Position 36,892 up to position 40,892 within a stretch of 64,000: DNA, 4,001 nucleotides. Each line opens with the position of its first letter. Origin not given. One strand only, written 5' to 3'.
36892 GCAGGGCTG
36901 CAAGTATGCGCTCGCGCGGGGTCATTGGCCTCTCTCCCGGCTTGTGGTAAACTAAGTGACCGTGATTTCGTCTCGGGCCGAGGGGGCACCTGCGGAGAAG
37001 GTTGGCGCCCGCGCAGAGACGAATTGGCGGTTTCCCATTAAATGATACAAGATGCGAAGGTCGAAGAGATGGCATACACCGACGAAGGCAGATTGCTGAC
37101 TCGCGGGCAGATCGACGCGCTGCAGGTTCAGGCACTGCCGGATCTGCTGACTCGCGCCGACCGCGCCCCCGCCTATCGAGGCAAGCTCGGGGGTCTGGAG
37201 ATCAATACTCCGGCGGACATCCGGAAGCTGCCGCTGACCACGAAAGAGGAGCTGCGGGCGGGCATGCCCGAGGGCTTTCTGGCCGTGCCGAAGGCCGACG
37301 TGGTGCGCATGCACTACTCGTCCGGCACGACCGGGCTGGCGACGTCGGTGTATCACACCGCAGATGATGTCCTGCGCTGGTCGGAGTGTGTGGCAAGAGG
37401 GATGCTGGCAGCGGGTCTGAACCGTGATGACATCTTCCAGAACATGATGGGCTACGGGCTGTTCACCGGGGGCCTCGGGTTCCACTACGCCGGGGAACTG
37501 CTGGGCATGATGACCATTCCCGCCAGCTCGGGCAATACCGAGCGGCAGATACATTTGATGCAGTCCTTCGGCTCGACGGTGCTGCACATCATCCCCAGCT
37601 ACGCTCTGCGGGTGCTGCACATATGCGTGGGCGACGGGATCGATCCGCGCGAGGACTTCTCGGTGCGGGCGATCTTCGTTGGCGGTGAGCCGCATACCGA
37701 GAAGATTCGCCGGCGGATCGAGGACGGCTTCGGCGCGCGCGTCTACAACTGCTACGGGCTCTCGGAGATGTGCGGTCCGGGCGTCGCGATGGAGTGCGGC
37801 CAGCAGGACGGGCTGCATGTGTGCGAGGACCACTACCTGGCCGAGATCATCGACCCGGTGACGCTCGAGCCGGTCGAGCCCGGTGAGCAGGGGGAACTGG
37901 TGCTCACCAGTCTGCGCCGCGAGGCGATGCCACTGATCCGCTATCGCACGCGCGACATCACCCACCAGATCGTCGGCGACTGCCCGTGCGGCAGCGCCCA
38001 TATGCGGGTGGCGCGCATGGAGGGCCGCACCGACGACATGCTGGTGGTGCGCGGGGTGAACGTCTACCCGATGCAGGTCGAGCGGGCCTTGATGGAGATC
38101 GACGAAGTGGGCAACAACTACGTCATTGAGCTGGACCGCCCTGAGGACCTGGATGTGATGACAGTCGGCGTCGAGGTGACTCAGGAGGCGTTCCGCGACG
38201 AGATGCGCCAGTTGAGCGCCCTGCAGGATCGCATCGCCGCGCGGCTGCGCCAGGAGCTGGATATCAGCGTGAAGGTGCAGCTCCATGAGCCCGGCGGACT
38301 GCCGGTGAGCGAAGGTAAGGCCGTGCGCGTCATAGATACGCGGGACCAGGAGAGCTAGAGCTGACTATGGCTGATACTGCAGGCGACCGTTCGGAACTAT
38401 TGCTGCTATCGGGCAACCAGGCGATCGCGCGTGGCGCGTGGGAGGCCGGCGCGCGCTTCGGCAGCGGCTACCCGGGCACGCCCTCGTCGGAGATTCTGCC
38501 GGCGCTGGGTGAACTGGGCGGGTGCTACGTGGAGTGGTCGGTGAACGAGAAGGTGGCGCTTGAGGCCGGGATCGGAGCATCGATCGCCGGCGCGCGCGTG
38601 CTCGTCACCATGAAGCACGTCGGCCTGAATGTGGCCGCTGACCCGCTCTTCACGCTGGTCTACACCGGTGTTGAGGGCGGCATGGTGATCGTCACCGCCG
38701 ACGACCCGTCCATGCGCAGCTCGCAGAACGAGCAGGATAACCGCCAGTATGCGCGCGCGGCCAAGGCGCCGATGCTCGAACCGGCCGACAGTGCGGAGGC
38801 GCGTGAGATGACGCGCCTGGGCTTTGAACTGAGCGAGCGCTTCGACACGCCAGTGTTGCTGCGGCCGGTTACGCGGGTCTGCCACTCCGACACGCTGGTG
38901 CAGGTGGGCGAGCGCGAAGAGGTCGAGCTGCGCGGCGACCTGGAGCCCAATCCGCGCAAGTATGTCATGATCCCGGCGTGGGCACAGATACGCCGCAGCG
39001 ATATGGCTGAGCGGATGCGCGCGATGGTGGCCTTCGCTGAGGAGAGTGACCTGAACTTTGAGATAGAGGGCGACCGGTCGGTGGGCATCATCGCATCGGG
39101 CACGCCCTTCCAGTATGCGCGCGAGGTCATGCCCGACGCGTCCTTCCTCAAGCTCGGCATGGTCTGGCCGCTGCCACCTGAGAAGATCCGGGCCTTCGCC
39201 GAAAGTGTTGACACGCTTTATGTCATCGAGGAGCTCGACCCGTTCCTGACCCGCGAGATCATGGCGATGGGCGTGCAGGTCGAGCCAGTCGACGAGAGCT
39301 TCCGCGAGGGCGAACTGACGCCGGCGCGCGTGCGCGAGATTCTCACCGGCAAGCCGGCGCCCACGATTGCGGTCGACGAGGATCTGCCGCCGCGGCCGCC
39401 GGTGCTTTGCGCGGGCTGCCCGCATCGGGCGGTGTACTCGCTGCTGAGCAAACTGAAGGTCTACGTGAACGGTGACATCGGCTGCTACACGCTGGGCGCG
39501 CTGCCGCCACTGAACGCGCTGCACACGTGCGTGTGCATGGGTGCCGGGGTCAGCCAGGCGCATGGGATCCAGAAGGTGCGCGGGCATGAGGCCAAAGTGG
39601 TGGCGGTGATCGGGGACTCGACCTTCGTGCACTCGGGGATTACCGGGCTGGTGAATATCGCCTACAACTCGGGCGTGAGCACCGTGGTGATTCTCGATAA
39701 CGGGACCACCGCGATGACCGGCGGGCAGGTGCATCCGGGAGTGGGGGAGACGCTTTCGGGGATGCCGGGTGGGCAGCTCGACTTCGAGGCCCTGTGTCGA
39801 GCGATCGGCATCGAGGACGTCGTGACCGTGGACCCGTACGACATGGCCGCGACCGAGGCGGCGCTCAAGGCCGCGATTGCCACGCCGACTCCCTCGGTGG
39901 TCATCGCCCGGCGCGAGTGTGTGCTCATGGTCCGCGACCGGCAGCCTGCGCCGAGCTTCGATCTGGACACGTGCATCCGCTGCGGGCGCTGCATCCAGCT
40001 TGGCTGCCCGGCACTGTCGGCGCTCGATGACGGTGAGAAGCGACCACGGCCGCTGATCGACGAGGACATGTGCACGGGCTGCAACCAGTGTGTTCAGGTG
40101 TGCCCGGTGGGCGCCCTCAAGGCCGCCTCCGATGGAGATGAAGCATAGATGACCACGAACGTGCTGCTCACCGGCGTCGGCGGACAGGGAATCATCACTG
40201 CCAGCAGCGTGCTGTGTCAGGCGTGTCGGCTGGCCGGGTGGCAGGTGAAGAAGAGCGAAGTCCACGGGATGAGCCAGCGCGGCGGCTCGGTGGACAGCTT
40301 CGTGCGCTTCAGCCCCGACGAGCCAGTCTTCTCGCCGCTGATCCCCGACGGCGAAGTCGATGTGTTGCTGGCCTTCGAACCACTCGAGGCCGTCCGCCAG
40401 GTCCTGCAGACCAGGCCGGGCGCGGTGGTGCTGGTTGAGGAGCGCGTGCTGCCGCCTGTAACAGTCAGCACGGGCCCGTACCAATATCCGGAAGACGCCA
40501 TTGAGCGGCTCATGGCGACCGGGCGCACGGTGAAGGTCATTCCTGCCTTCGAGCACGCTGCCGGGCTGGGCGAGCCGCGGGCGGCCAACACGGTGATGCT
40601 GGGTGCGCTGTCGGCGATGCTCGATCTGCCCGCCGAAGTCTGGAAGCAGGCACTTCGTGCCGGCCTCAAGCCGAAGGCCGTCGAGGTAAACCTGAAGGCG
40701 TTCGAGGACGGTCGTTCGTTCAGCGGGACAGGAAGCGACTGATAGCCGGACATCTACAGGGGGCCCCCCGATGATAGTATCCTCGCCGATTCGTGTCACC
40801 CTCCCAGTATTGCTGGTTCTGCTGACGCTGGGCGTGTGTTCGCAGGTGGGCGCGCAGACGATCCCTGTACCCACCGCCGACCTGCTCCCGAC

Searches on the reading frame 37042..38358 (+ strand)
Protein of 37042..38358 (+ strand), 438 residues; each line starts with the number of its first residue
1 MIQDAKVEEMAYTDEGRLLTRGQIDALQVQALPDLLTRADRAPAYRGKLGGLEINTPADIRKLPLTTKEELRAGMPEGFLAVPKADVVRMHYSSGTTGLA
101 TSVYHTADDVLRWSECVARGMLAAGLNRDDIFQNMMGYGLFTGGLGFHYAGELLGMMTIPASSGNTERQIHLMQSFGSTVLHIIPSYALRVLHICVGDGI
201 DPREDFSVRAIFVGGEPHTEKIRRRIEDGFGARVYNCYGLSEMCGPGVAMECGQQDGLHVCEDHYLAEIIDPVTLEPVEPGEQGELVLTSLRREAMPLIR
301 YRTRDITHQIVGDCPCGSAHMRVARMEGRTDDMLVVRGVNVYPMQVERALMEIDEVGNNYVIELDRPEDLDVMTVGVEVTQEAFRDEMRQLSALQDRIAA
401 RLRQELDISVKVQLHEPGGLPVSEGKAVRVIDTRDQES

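Call 45: search_protein_families(library=pfam, proteins=[window:37042-38358:+], max_evalue=0.00001)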
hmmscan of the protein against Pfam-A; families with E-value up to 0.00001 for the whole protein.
window:37042-38358:+ (438 aa): 2 families
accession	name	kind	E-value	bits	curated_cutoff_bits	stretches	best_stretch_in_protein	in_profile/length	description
PF14535.12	AMP-binding_C_2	-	8.1e-30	103.4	25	1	338-434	1-96/96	AMP-binding enzyme C-terminal domain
PF00501.34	AMP-binding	-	2.4e-19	69.8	29.9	1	81-288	158-374/384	AMP-binding enzyme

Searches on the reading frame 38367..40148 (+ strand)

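Call 45: search_protein_families(library=pfam, proteins=[window:38367-40148:+], max_evalue=0.00001)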
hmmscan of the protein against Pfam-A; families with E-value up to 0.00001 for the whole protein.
window:38367-40148:+ (593 aa): 9 families
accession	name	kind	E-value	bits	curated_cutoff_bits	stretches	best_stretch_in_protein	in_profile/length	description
PF02775.26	TPP_enzyme_C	-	1.1e-24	87.4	21.9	1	370-513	1-150/151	Thiamine pyrophosphate enzyme, C-terminal TPP binding domain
PF00037.32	Fer4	-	4.4e-12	45.7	21.1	1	563-585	2-24/24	4Fe-4S binding domain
PF14697.11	Fer4_21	-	1.9e-10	41.2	35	1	532-583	4-56/59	4Fe-4S dicluster domain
PF12797.12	Fer4_2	-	2.4e-10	40.1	24.5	0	560-581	1-22/22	4Fe-4S binding domain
PF13237.11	Fer4_10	-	7e-10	39.1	25.5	1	530-580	3-53/53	4Fe-4S dicluster domain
PF01855.24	POR_N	-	8.3e-10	39.2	27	1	23-184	2-171/231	Pyruvate flavodoxin/ferredoxin oxidoreductase, thiamine diP-bdg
PF12837.12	Fer4_6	-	2.8e-09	36.9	25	1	562-584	2-24/24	4Fe-4S binding domain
PF12838.12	Fer4_7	-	1.7e-08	35.2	27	1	535-583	1-52/52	4Fe-4S dicluster domain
PF13187.11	Fer4_9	-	2.8e-06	27.7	27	1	536-583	2-51/52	4Fe-4S dicluster domain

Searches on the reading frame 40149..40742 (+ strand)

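Call 45: search_protein_families(library=pfam, proteins=[window:40149-40742:+], max_evalue=0.00001)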
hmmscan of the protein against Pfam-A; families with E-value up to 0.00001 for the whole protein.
window:40149-40742:+ (197 aa): 1 family
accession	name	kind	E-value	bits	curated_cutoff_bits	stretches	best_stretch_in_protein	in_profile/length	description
PF01558.24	POR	-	8.6e-44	150.2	27.4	1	11-189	1-172/173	Pyruvate ferredoxin/flavodoxin oxidoreductase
